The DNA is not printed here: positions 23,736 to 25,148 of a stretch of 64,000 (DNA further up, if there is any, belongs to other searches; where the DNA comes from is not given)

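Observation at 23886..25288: hgcA-hgcB mercury methylation gene pair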

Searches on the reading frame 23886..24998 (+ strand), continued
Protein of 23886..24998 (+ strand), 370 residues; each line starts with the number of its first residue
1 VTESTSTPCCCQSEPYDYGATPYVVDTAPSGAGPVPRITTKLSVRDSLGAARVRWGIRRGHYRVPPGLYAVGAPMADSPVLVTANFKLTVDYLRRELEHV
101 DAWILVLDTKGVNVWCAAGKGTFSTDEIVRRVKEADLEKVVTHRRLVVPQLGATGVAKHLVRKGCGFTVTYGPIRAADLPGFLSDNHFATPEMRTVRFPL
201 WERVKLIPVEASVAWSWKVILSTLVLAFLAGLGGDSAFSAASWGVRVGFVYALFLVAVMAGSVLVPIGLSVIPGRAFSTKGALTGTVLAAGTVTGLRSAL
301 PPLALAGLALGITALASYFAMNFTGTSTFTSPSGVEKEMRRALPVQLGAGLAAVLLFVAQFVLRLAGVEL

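Call 16: find_encoding_contigs(protein=P0002, flank=10000, max_places=3)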
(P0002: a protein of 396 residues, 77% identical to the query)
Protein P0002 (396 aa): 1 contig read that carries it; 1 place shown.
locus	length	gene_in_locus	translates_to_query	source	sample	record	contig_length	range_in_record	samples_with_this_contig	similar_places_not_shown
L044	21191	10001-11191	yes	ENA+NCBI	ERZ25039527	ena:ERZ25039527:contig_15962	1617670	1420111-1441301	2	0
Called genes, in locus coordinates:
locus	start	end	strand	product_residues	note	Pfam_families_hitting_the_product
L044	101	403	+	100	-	PF00202:Aminotran_3 (weak)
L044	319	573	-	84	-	-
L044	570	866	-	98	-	PF09587:PGA_cap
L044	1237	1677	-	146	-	-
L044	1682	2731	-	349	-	PF09587:PGA_cap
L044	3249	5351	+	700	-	PF02629:CoA_binding, PF13380:CoA_binding_2, PF13607:Succ_CoA_lig, PF00549:Ligase_CoA (faint), PF19045:Ligase_CoA_2, PF13549:ATP-grasp_5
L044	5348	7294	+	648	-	PF02550:AcetylCoA_hydro, PF00455:DeoRC (faint), PF13336:AcetylCoA_hyd_C, PF13302:Acetyltransf_3 (weak), PF00583:Acetyltransf_1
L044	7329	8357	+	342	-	-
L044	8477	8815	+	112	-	-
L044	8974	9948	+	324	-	-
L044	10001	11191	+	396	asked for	PF03599:CdhD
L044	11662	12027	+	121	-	-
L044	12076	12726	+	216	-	-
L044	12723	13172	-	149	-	PF06941:NT5C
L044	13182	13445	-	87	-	-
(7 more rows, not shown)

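Call 22: list_cluster_members(proteins=[P0001, P0002, P0006])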
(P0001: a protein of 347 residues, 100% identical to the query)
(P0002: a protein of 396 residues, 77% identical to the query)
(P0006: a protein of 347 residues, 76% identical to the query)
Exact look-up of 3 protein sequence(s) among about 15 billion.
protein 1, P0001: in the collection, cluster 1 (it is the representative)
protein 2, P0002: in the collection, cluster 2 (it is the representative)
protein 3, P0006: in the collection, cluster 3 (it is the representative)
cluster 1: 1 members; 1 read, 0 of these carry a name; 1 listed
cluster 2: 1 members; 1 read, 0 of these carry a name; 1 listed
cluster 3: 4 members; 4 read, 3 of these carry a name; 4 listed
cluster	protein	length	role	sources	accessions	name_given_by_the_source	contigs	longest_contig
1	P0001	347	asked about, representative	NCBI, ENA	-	-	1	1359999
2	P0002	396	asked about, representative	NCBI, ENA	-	-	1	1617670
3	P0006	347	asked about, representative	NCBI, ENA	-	-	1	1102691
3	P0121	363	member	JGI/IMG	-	hypothetical protein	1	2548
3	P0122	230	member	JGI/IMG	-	hypothetical protein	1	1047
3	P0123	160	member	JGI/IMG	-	hypothetical protein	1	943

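Call 33: find_encoding_contigs(protein=P0008, flank=6000, max_places=1)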
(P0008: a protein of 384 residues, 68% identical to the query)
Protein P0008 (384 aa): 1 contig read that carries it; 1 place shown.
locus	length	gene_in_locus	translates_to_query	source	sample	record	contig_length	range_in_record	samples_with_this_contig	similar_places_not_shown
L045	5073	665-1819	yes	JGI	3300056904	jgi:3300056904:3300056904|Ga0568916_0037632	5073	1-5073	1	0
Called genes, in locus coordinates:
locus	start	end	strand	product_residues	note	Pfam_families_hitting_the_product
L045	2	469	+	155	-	?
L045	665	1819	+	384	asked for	PF03599:CdhD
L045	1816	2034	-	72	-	-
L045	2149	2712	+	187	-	-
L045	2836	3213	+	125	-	PF13847:Methyltransf_31 (weak), PF08241:Methyltransf_11, PF13649:Methyltransf_25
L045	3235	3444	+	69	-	-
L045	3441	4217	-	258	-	PF00106:adh_short, PF08659:KR, PF13460:NAD_binding_10 (weak), PF13561:adh_short_C2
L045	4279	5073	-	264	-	PF12797:Fer4_2 (faint), PF12800:Fer4_4 (faint), PF13237:Fer4_10, PF14697:Fer4_21 (weak), PF12838:Fer4_7, PF13187:Fer4_9, PF00037:Fer4 (weak)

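Call 34: find_encoding_contigs(protein=P0004, flank=6000, max_places=1)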
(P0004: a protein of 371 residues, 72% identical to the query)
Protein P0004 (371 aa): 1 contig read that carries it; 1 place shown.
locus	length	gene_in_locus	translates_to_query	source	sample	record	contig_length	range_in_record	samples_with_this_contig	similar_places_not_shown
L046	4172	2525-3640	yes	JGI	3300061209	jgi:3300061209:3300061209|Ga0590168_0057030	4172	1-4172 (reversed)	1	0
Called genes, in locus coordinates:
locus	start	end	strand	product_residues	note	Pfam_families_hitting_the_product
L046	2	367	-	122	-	?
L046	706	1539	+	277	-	PF00641:Zn_ribbon_RanBP (faint)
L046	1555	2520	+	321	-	PF13489:Methyltransf_23, PF08241:Methyltransf_11, PF08242:Methyltransf_12, PF13649:Methyltransf_25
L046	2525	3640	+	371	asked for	PF03599:CdhD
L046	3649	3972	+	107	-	PF13183:Fer4_8 (faint), PF13534:Fer4_17 (faint), PF13237:Fer4_10, PF00037:Fer4 (weak), PF12797:Fer4_2 (faint), PF12837:Fer4_6 (weak), PF12838:Fer4_7 (weak), PF13187:Fer4_9, +1 more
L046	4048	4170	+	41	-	?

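Call 35: find_encoding_contigs(protein=P0022, flank=8000, max_places=1)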
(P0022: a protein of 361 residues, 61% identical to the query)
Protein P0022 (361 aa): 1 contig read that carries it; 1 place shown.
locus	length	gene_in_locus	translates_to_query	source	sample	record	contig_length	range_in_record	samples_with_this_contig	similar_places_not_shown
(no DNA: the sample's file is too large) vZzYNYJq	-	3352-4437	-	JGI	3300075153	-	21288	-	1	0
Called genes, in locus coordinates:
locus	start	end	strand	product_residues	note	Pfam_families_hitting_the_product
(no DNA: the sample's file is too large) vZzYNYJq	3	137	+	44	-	?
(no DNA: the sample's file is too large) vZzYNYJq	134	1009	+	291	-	PF08859:DGC, PF01597:GCV_H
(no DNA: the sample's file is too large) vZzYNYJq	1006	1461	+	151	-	PF08859:DGC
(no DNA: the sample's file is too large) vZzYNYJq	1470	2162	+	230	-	PF08859:DGC, PF13192:Thioredoxin_3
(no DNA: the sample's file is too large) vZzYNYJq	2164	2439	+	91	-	PF13192:Thioredoxin_3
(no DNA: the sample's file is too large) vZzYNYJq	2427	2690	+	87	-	-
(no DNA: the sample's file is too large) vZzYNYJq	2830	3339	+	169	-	PF12840:HTH_20 (faint), PF01047:MarR, PF12802:MarR_2, PF13463:HTH_27 (weak)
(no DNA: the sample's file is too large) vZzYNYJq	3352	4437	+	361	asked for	PF03599:CdhD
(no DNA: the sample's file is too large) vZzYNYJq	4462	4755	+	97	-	PF13484:Fer4_16 (faint), PF00037:Fer4 (weak), PF12797:Fer4_2 (faint), PF12837:Fer4_6 (weak), PF13237:Fer4_10, PF12800:Fer4_4 (faint), PF12838:Fer4_7, PF13187:Fer4_9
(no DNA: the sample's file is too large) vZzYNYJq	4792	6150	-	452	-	PF04055:Radical_SAM, PF13186:SPASM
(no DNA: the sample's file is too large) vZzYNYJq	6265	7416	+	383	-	-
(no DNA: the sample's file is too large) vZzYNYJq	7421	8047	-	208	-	PF00440:TetR_N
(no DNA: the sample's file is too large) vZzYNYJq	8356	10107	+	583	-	PF02129:Peptidase_S15, PF08530:PepX_C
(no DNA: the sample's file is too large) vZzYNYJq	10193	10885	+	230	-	PF00857:Isochorismatase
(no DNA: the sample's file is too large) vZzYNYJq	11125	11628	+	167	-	-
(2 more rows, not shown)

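Call 36: find_encoding_contigs(protein=P0035, flank=8000, max_places=1)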
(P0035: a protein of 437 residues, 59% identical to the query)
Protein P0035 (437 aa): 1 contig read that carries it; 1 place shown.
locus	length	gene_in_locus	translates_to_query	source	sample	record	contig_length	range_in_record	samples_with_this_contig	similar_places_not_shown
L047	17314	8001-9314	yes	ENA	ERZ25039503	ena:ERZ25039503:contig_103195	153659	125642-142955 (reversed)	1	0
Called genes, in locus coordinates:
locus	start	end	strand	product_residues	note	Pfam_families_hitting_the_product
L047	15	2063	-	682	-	PF25873:WHD_MalT, PF17874:TPR_MalT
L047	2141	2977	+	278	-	-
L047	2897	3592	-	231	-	PF14329:DUF4386 (weak)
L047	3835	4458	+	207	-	PF00440:TetR_N, PF02909:TetR_C_1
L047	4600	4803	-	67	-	-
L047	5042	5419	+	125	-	PF23636:DUF7144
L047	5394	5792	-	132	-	PF08818:DUF1801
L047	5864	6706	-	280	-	PF00561:Abhydrolase_1, PF12146:Hydrolase_4, PF12697:Abhydrolase_6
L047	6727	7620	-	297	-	PF01546:Peptidase_M20, PF05343:Peptidase_M42 (faint), PF07687:M20_dimer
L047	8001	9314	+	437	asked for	PF03599:CdhD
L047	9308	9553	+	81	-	PF13183:Fer4_8 (faint), PF13237:Fer4_10, PF13534:Fer4_17 (faint), PF00037:Fer4, PF12797:Fer4_2 (weak), PF12837:Fer4_6 (weak), PF12838:Fer4_7 (weak), PF13187:Fer4_9, +4 more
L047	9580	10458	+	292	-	PF00753:Lactamase_B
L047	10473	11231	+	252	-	PF07947:YhhN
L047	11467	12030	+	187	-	PF02525:Flavodoxin_2, PF03358:FMN_red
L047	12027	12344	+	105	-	-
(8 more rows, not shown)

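Call 48: predict_structure(alignment_id=A1)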
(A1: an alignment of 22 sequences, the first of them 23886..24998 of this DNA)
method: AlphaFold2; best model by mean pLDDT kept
length: 370 residues; sequences in the alignment: 22
mean_pLDDT: 78.9   pTM: 0.71
mean pLDDT of the five models: 78.9, 78.7, 75.0, 74.4, 74.1
residues with pLDDT >= 90: 96; 70-90: 204; 50-70: 39; < 50: 31
segments of 3 or more residues with pLDDT < 50: 1-14, 113-121, 324-331
pLDDT, mean of each block of 10 residues (from residue 1): 29 55 88 93 86 76 87 93 84 85 87 39 77 94 88 71 92 80 85 73 72 78 82 65 82 88 81 80 92 88 89 90 51 69 89 88 73
secondary structure, 60 per line:
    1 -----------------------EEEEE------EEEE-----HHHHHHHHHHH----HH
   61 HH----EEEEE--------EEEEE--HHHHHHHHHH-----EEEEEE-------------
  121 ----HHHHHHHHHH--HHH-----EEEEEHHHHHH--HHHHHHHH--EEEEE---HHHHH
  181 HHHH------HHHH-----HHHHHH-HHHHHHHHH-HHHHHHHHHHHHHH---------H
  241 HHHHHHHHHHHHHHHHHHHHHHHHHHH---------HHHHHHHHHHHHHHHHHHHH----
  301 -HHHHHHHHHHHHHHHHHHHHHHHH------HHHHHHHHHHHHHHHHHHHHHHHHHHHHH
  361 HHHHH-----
elements in order: E24-28 E35-38 H44-54 H59-62 E67-71 E80-84 H87-96 E102-107 H125-134 E145-149 H150-155 H158-165 E168-172 H176-184 H191-194 H200-205 H207-215 H217-230 H240-267 H277-296 H302-325 H332-365

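Call 50: fold_search(model_id=the predicted structure, library=pdb)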
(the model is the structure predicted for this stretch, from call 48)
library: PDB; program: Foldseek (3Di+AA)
matches with E <= 10: 291; with E <= 0.001: 6
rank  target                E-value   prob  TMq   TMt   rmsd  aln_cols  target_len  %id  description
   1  9a0b_A                2.2e-19  1.00  0.49  0.53   7.9       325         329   48  Structure determination of the HgcAB complex using metagenome sequence data, coevolution analysis, and ab initio struc (released 2020-06-12)
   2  4c1n_G                1.8e-06  1.00  0.30  0.25   2.4       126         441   29  Corrinoid protein reactivation complex with activator (released 2014-08-13)
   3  2ycl_A                2.0e-06  1.00  0.29  0.25   2.7       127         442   29  complete structure of the corrinoid,iron-sulfur protein including the N-terminal domain with a 4Fe-4S cluster (released 2011-06-08)
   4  2h9a_A                5.9e-06  1.00  0.29  0.28   2.8       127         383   29  Corrinoid Iron-Sulfur Protein (released 2006-09-26)
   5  4djd_C                3.3e-05  1.00  0.30  0.25   2.7       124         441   33  Crystal structure of folate-free corrinoid iron-sulfur protein (CFeSP) in complex with its methyltransferase (MeTr) (released 2012-03-14)
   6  9fzy_F                5.8e-05  1.00  0.29  0.24   2.9       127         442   25  Structure of carbon monoxide dehydrogenase/acetyl-CoA synthase (CODH/ACS) in complex with corrinoid iron-sulfur protei (released 2025-02-05)
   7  9ddp_D                3.9e-01  0.14  0.11  0.17  27.4       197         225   12  E. coli TonB-ExbBD TonB bound to ExbB chain E (released 2025-07-09)
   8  6wyn                  6.5e-01  0.23  0.21  0.25  16.2       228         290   13  Transition metal inhibition and structural refinement of the M. tuberculosis esterase, Rv0045c (released 2021-05-19)
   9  5sv0_B                8.3e-01  0.11  0.11  0.17  26.9       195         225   13  Structure of the ExbB/ExbD complex from E. coli at pH 7.0 (released 2016-09-28)
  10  9ddo_B                9.6e-01  0.12  0.13  0.19  26.9       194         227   12  E. coli TonB-ExbBD TonB bound to ExbB chain C (released 2025-07-09)
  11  6wym                  1.3e+00  0.14  0.21  0.25  16.1       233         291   14  Transition metal inhibition and structural refinement of the M. tuberculosis esterase, Rv0045c (released 2021-05-19)
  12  4u9n_A                1.4e+00  0.20  0.16  0.30  11.1       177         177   16  Structure of a membrane protein (released 2014-12-03)
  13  5sv0_J                1.5e+00  0.10  0.12  0.19  26.3       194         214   12  Structure of the ExbB/ExbD complex from E. coli at pH 7.0 (released 2016-09-28)
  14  9s98_A                1.7e+00  0.08  0.12  0.18  16.1       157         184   18  CdvB2 filament - high twist, class A (released 2026-01-28)
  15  7vgy_A                1.7e+00  0.04  0.10  0.12  15.6       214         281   12  Melatonin receptor1-2-Iodomelatonin-Gicomplex (released 2022-03-02)
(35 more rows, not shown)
